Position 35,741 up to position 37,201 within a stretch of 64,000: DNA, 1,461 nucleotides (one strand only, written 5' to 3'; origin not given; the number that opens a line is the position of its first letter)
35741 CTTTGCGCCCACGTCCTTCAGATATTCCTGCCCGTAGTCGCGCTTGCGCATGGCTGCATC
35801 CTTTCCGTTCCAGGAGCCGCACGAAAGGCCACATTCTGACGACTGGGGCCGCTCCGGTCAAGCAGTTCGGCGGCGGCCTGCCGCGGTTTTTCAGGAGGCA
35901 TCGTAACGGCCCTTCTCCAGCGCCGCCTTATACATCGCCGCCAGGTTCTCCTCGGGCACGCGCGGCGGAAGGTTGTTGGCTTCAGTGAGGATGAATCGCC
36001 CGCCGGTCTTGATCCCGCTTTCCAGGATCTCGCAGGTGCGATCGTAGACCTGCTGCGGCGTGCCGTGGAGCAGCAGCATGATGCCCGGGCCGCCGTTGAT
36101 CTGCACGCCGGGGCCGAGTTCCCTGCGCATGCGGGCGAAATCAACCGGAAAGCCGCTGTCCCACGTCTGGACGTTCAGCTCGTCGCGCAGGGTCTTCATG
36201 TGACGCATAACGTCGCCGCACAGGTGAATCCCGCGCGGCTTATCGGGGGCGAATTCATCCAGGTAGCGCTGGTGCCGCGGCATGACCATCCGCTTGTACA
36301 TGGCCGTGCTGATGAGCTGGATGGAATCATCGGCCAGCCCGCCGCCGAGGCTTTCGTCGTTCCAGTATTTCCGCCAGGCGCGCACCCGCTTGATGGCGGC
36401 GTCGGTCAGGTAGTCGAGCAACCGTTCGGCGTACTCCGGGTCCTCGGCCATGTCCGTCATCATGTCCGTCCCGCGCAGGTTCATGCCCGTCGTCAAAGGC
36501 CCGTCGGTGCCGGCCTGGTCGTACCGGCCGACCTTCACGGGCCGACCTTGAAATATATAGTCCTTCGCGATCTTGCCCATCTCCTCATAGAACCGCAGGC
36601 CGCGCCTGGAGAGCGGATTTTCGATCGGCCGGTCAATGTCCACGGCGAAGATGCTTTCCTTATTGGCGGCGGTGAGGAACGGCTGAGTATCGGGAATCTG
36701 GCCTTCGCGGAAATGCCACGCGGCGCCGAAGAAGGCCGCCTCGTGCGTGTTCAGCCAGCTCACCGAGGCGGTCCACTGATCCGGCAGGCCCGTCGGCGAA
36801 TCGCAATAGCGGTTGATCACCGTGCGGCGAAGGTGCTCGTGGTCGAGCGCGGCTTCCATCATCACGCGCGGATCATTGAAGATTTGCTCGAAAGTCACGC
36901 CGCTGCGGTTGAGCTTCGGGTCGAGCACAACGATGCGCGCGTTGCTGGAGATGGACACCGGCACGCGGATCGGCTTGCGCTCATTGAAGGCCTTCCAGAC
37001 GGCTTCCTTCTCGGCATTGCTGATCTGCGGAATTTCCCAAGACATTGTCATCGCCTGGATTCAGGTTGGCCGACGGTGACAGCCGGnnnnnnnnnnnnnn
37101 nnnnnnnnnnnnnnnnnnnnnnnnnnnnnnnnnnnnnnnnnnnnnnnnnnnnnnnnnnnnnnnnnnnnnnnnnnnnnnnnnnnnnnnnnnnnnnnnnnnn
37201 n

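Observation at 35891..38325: Duplicated two-gene module: secreted-family gene immediately upstream of a URO-D-family gene (also at 4427..7024)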

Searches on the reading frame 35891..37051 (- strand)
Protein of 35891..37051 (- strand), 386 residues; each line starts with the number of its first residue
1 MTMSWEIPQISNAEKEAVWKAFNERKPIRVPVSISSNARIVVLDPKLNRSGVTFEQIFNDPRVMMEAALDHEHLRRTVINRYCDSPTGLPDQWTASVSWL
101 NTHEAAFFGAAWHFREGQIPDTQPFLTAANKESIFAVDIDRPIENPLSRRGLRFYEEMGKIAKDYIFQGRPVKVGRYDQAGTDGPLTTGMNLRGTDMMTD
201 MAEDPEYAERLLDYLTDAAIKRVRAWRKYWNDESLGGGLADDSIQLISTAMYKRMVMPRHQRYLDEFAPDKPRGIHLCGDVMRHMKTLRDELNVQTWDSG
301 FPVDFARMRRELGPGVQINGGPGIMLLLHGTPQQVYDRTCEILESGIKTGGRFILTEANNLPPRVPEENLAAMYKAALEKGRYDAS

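Call 4: search_protein_families(library=pfam, proteins=[window:35891-37051:-], max_evalue=0.01)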
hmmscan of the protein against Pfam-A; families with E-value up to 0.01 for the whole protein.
window:35891-37051:- (386 aa): 1 family
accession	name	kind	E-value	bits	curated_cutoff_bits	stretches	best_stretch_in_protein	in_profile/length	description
PF01208.23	URO-D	-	2.4e-20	73.3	23.9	1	183-377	144-343/346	Uroporphyrinogen decarboxylase (URO-D)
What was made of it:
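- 35891..37051 (-): URO-D2: cytoplasmic UroD-superfamily TIM-barrel protein (386 aa). PF01208 at 73.3 bits (call 4).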

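Call 8: search_solved_structures(query=window:35891-37051:-, max_evalue=1, show_alignments=2)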
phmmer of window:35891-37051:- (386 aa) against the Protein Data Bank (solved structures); distinct sequences matched with E-value up to 1: 3.
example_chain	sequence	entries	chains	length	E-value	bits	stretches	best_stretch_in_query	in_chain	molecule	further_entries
1j93_A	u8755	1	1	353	0.11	14.9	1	300-377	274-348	UROPORPHYRINOGEN DECARBOXYLASE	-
2ze5_A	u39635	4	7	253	0.18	14.1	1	55-142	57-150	Isopentenyl transferase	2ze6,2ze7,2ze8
2eos_A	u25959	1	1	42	0.82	11.9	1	269-297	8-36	B-cell lymphoma 6 protein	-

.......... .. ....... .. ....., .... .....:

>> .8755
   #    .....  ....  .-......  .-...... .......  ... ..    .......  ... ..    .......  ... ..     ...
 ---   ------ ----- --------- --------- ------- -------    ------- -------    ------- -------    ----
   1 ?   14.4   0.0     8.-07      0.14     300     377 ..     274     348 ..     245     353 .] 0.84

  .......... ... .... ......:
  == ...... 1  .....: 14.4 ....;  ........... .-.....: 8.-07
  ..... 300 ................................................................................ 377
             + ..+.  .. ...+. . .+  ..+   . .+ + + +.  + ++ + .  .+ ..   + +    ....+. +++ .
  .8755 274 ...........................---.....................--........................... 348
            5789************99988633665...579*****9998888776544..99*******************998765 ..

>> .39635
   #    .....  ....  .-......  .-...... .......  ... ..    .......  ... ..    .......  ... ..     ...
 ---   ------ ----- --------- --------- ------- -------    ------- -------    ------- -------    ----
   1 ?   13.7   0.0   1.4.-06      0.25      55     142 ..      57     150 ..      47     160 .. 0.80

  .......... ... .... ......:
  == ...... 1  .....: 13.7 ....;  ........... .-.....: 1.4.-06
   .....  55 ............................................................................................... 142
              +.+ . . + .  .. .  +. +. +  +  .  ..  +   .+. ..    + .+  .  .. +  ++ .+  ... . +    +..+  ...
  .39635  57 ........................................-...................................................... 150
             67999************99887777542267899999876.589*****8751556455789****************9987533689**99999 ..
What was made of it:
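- Closest known: HemE uroporphyrinogen decarboxylase. Different: PDB HemE gives E 0.11 (call 8).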

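Call 11: find_homologous_proteins(query=window:35891-37051:-)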
Query window:35891-37051:- (386 aa): 1306 proteins with E <= 0.001 among 6061 candidates; the best 120 are listed.
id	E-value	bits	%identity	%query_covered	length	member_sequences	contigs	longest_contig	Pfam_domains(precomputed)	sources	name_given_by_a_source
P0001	1.1e-258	876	98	99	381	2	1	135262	PF01208.24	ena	-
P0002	2.2e-248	842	93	99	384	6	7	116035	PF01208.24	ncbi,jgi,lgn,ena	ncbi:MAG: uroporphyrinogen decarboxylase family protein [Candidatus Brocadiia bacterium]|jgi:uroporp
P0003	1.4e-233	793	86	99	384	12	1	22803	PF01208.24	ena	-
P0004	4.3e-229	778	86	99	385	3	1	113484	PF01208.24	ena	-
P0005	3.9e-223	759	84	98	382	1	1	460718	PF01208.24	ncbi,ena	-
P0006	3.1e-222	756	85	99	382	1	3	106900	PF01208.24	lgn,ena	-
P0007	2.2e-221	753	82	100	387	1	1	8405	PF01208.24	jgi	jgi:uroporphyrinogen-III decarboxylase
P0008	9.7e-177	606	66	99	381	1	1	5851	PF01208.24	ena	-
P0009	2.5e-171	588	81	79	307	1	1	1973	PF01208.24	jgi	jgi:hypothetical protein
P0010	2.1e-164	565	63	99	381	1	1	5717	PF01208.24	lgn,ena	-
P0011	1.1e-158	547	62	97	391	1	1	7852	PF01208.24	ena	-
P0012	9.2e-145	501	58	99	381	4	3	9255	PF01208.24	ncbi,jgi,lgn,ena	jgi:uroporphyrinogen-III decarboxylase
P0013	2.0e-143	496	57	97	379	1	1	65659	PF01208.24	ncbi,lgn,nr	ncbi:MAG: hypothetical protein JXA33_01110 [Anaerolineae bacterium]|nr:hypothetical protein [Anaerol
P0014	5.0e-142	492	58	98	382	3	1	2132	PF01208.24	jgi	jgi:uroporphyrinogen-III decarboxylase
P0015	8.7e-142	491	57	99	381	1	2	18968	PF01208.24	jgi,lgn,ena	jgi:uroporphyrinogen-III decarboxylase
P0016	4.9e-141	488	57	99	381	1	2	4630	PF01208.24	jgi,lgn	-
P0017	7.4e-141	488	57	99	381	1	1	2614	PF01208.24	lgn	-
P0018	7.6e-141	488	55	99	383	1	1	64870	PF01208.24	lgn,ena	-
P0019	9.5e-141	488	58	97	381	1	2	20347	PF01208.24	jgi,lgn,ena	jgi:uroporphyrinogen-III decarboxylase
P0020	1.0e-140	487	56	99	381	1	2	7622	PF01208.24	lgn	-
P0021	1.1e-140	487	57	99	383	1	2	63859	PF01208.24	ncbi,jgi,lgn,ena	jgi:uroporphyrinogen-III decarboxylase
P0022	1.6e-140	487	57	97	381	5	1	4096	PF01208.24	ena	-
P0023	1.1e-139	484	56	99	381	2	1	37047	PF01208.24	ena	-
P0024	1.8e-139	483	57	97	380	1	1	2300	PF01208.24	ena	-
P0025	5.6e-139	482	57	98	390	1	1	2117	PF01208.24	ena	-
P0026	1.9e-137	477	56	97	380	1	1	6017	PF01208.24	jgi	jgi:hypothetical protein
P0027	2.2e-137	476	55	98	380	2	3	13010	PF01208.24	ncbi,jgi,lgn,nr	ncbi:MAG: hypothetical protein GX552_17785 [Chloroflexi bacterium]|jgi:hypothetical protein|nr:hypot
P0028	6.0e-137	475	56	99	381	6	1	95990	PF01208.24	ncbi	-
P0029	1.1e-136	474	55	99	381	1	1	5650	PF01208.24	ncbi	-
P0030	1.7e-136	474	57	97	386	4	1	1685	PF01208.24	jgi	jgi:hypothetical protein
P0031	9.1e-136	471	96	55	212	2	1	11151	PF01208.24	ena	-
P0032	2.3e-135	470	56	96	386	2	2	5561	PF01208.24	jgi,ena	-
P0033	9.9e-135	468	54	98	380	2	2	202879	PF01208.24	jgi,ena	-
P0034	1.6e-134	467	54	99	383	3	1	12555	PF01208.24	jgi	jgi:hypothetical protein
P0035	1.3e-133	464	53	99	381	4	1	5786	PF01208.24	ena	-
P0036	2.1e-133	463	57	94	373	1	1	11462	PF01208.24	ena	-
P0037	2.3e-132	460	54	99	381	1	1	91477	PF01208.24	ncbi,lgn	-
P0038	2.4e-131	457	55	96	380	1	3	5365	PF01208.24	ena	-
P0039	4.0e-131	456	55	97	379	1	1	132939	PF01208.24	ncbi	ncbi:MAG: uroporphyrinogen decarboxylase family protein [Anaerolineae bacterium]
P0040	1.0e-130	455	52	99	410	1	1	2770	PF01208.24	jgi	jgi:uroporphyrinogen-III decarboxylase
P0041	1.2e-130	454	54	97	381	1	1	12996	PF01208.24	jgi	-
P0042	2.3e-130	453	55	97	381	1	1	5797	PF01208.24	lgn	-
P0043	2.7e-130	453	53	96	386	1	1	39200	PF01208.24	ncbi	ncbi:MAG: uroporphyrinogen decarboxylase family protein [Anaerolineae bacterium]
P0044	2.1e-129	450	51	99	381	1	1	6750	PF01208.24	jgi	jgi:uroporphyrinogen-III decarboxylase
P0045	2.9e-129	450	54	97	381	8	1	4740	PF01208.24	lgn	-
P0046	3.3e-129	450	54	97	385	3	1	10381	PF01208.24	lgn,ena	-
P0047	1.2e-127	444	53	98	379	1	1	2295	PF01208.24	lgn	-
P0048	4.8e-127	442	52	98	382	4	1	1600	PF01208.24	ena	-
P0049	7.5e-127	442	52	97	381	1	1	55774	PF01208.24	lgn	-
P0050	2.3e-124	434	52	97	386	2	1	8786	PF01208.24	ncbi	-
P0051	6.4e-124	432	50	99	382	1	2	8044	PF01208.24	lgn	-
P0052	3.3e-123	430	52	97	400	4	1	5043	PF01208.24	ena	-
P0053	4.2e-123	429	51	99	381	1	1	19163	PF01208.24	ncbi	ncbi:MAG: uroporphyrinogen decarboxylase family protein [Anaerolineae bacterium]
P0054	1.0e-121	425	50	97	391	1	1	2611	PF01208.24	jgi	-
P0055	3.7e-121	423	50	97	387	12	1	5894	PF01208.24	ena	-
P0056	7.1e-121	422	49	97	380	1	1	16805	PF01208.24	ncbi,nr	ncbi:MAG: hypothetical protein LLG44_13380 [Chloroflexi bacterium]|nr:hypothetical protein [Chlorofl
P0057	1.6e-120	421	51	97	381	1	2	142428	PF01208.24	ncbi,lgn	ncbi:MAG: uroporphyrinogen decarboxylase family protein [Phycisphaeraceae bacterium]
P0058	7.4e-120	419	51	97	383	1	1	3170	PF01208.24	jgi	jgi:hypothetical protein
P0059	1.6e-119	418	50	97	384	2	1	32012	PF01208.24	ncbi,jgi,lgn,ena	-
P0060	2.1e-119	417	51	97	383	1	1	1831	PF01208.24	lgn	-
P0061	7.5e-119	415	51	97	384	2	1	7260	PF01208.24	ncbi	-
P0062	8.5e-119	415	51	96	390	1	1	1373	PF01208.24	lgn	-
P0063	2.1e-118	414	49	98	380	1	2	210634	PF01208.24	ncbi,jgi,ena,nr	ncbi:MAG: hypothetical protein GXY52_06490 [Chloroflexi bacterium]|nr:hypothetical protein [Chlorofl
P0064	2.2e-118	414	49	97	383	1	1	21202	PF01208.24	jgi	-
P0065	6.8e-118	412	48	97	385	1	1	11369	PF01208.24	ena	-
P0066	7.0e-118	412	53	97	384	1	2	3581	PF01208.24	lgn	-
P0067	7.6e-118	412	49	98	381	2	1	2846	PF01208.24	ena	-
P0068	3.1e-117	410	49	97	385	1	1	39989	PF01208.24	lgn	-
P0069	3.2e-117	410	49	97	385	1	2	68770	PF01208.24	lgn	-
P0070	4.9e-117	409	49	97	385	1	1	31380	PF01208.24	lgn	-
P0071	3.4e-116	407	47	97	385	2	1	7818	PF01208.24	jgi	jgi:hypothetical protein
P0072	4.7e-116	406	47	97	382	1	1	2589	PF01208.24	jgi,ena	-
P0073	7.6e-116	406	49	95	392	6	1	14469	PF01208.24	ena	-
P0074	1.2e-115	405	47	97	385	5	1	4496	PF01208.24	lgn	-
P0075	1.9e-115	404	49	97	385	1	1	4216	PF01208.24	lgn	-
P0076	9.9e-115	402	48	96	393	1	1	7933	PF01208.24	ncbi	-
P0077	1.5e-114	401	46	99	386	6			PF01208.24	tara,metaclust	tara:strand:- start:68835 stop:69995 length:1161 start_codon:yes stop_codon:yes gene_type:complete|m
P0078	1.6e-114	401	48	96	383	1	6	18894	PF01208.24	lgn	-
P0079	2.2e-114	401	48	98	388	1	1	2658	PF01208.24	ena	-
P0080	2.3e-114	401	48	99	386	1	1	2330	PF01208.24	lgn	-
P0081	4.3e-114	400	47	98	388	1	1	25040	PF01208.24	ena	-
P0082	7.6e-114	399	47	97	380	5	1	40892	PF01208.24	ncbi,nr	ncbi:MAG: hypothetical protein IT442_11235 [Phycisphaeraceae bacterium]|nr:hypothetical protein [Phy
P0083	7.8e-114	399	47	97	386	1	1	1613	PF01208.24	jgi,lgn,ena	-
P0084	1.3e-113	398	49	98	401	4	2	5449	PF01208.24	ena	-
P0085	6.3e-113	396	48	99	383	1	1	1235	PF01208.24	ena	-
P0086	1.1e-112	395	48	97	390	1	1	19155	PF01208.24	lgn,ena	-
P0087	1.7e-112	395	49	97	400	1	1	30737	PF01208.24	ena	-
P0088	2.1e-112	394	48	97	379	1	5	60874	PF01208.24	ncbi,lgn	-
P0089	2.8e-112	394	48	97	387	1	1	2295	PF01208.24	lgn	-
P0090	3.1e-112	394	47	98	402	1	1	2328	PF01208.24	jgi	-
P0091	4.1e-112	393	48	98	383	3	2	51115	PF01208.24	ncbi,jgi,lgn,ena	-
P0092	4.2e-112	393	47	97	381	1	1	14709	PF01208.24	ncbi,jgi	-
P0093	6.6e-112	393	46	97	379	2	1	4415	PF01208.24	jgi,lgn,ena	-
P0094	7.7e-112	392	48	97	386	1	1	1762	PF01208.24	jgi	jgi:uroporphyrinogen-III decarboxylase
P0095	7.9e-112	392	48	99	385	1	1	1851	PF01208.24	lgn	-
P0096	8.5e-112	392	47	96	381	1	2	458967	PF01208.24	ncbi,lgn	-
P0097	8.6e-112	392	47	97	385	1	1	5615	PF01208.24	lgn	-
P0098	1.0e-111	392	47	98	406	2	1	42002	PF01208.24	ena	-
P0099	1.1e-111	392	46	97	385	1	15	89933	PF01208.24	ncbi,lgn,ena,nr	ncbi:MAG: hypothetical protein CMJ19_15430 [Phycisphaeraceae bacterium]|nr:hypothetical protein [Phy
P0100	1.3e-111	392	48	96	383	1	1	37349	PF01208.24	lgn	-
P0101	1.7e-111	391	48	97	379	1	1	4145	PF01208.24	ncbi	-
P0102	2.9e-111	390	50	97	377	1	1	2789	PF01208.24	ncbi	-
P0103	2.9e-111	390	48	97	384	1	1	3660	PF01208.24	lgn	-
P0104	3.1e-111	390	49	97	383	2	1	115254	PF01208.24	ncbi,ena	-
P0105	8.5e-111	389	48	96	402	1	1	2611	PF01208.24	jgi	jgi:hypothetical protein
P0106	1.1e-110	388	48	97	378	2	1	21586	PF01208.24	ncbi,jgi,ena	-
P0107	1.3e-110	388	48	97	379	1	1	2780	PF01208.24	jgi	jgi:uroporphyrinogen-III decarboxylase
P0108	1.5e-110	388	47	99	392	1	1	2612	PF01208.24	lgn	-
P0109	1.8e-110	388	48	95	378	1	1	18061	PF01208.24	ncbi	-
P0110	1.9e-110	388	47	96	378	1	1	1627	PF01208.24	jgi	-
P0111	2.0e-110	388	47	97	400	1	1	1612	PF01208.24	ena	-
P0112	2.2e-110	388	47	97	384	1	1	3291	PF01208.24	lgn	-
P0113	3.4e-110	387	46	99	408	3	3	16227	PF01208.24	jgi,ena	jgi:hypothetical protein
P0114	4.0e-110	387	47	98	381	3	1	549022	PF01208.24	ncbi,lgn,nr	ncbi:MAG: hypothetical protein IT444_00220 [Phycisphaeraceae bacterium]|nr:hypothetical protein [Phy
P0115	4.6e-110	386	48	97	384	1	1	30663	PF01208.24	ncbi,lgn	-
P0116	5.4e-110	386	45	98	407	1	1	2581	PF01208.24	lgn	-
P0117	1.0e-109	385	47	97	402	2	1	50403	PF01208.24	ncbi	-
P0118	1.7e-109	385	47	99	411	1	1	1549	PF01208.24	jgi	jgi:hypothetical protein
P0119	1.8e-109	385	45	97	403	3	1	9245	PF01208.24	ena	-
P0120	1.9e-109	384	46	97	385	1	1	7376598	PF01208.24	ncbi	-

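Call 15: find_related_loci(query=A1, collection=genome_contigs, flank=8000)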
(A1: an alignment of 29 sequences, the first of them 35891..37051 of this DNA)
Query A1 (386 aa) in genome_contigs; peptide patterns used: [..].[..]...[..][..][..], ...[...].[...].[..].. (x = any residue, [..] = any of these).
450 stretches matched a pattern; 398 encode a relative of the query (tblastn E <= 1e-3); the best 80 are kept; 80 distinct loci.
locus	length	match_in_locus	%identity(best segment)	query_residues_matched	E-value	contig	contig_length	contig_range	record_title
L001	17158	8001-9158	93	1-386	0e+0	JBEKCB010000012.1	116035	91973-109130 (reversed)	MAG: Candidatus Brocadiia bacterium isolate SPRUCE 14 SPRUCE_14_12, whole genome shotgun sequence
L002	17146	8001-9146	56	4-385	2e-148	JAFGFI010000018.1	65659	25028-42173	MAG: Anaerolineae bacterium isolate Zod_Metabat.1307 k87_821658, whole genome shotgun sequence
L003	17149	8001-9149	57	3-383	2e-146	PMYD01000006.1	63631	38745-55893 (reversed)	MAG: Phycisphaerales bacterium isolate fen_1343 73.20110800_E2D.35_contig_30, whole genome shotgun sequence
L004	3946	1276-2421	57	2-383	4e-150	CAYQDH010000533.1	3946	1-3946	MAG TPA_asm: uncultured Anaerolineales bacterium isolate SRP192927_co7_575 genome assembly, contig: NODE_58672_length_39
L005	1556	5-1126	58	10-383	6e-158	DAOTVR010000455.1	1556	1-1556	MAG TPA_asm: Anaerolineae bacterium isolate H111_70 k127_272723, whole genome shotgun sequence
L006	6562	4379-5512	55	6-383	3e-143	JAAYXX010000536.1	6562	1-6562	MAG: Chloroflexota bacterium isolate AS06rmzACSIP_190 636402_AS06, whole genome shotgun sequence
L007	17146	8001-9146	54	2-383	1e-137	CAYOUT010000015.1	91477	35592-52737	MAG TPA_asm: uncultured Anaerolineales bacterium isolate binchicken_co39_95 genome assembly, contig: NODE_455_length_914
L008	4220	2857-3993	52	6-383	2e-134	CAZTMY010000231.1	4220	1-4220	MAG TPA_asm: uncultured Anaerolineales bacterium isolate binchicken_co19_534 genome assembly, contig: NODE_37865_length_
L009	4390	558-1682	52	10-383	2e-131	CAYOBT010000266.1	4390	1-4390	MAG TPA_asm: uncultured Anaerolineales bacterium isolate binchicken_co334_27 genome assembly, contig: NODE_41872_length_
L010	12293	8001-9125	49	9-383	8e-128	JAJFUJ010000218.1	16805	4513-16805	MAG: Chloroflexota bacterium isolate bin.428 k141_4049033, whole genome shotgun sequence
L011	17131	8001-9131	49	8-384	7e-126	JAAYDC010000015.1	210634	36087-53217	MAG: Chloroflexota bacterium isolate AS06rmzACSIP_523 380208_AS06, whole genome shotgun sequence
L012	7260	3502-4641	51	9-383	3e-125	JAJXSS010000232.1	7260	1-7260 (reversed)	MAG: Planctomycetota bacterium isolate BP4.bin14 NODE_15233_length_7260_cov_1.039535, whole genome shotgun sequence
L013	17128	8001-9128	51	9-383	5e-124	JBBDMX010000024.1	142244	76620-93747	MAG: Phycisphaeraceae bacterium isolate LejiaB_64_30 Lejia_B_153_length_142244_cov_17, whole genome shotgun sequence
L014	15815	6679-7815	49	8-384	5e-124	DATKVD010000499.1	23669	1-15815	MAG TPA_asm: Planctomycetota bacterium isolate SMAG_U14124 k141_2422213, whole genome shotgun sequence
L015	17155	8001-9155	46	1-384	7e-119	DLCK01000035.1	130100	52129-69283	MAG TPA_asm: Phycisphaerales bacterium UBA7800 UBA7800_contig_657, whole genome shotgun sequence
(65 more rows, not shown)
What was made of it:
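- URO-D2 has 45-57% identical orthologs in Anaerolineae and Phycisphaerae (calls 11, 15).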

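Call 44: search_protein_families(library=ncbifam, proteins=[window:35891-37051:-], max_evalue=0.01)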
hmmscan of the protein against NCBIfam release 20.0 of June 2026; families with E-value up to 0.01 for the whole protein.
window:35891-37051:- (386 aa): 4 families
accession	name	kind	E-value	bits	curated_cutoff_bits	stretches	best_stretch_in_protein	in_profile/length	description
NF004889.0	PRK06252.1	subfamily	3.9e-15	55.7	244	1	181-379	144-335/340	methylcobalamin:coenzyme M methyltransferase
TIGR01463.1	mtaA_cmuA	subfamily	2.1e-12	47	235.4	1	183-378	145-336/340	MtaA/CmuA family methyltransferase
NF040654.1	MtaA_Meth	equivalog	4.8e-08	32.3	400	1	180-376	141-331/337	methylcobamide:CoM methyltransferase MtaA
NF041608.1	methylcob_mtaseMtbA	equivalog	1.1e-07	31.3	600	1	184-377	147-334/339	methylcobamide:CoM methyltransferase MtbA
